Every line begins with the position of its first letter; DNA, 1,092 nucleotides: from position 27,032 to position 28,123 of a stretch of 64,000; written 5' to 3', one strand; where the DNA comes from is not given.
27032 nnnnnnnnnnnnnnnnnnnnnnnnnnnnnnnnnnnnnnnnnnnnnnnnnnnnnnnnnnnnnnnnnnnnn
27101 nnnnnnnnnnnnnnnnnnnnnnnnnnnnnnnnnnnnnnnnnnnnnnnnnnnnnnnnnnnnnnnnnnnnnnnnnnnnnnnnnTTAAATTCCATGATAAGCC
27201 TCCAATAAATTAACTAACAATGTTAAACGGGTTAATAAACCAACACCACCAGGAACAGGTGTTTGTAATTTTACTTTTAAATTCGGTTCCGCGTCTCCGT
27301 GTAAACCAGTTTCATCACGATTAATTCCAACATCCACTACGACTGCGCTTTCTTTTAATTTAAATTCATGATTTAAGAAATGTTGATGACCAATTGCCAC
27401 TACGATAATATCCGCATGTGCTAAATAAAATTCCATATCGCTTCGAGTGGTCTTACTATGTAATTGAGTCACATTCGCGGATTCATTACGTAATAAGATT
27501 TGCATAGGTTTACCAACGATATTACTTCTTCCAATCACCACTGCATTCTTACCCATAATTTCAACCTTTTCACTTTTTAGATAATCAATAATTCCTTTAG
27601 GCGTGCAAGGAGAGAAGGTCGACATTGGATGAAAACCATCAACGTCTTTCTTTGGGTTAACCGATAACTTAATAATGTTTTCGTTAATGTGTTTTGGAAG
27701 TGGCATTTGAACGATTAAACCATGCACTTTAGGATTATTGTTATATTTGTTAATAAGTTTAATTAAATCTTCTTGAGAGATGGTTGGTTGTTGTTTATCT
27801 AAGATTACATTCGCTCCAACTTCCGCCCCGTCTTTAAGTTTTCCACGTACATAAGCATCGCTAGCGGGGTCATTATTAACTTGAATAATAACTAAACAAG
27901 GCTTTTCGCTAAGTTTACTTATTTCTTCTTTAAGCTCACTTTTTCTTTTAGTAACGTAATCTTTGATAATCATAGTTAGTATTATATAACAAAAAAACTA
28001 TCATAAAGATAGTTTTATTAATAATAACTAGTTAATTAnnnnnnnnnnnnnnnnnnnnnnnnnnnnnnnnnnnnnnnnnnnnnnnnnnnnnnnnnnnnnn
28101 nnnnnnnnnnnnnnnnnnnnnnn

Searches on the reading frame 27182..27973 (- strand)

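Call 47: search_protein_families(library=pfam, proteins=[window:27182-27973:-], max_evalue=0.001)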
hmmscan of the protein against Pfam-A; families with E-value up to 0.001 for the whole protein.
window:27182-27973:- (263 aa): 2 families
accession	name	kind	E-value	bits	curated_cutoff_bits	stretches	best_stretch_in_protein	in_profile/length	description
PF02882.25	THF_DHG_CYH_C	-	1.7e-45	154.6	27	1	118-260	13-156/160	Tetrahydrofolate dehydrogenase/cyclohydrolase, NAD(P)-binding domain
PF00763.28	THF_DHG_CYH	-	3.7e-31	108.2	32.8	1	7-112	7-115/115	Tetrahydrofolate dehydrogenase/cyclohydrolase, catalytic domain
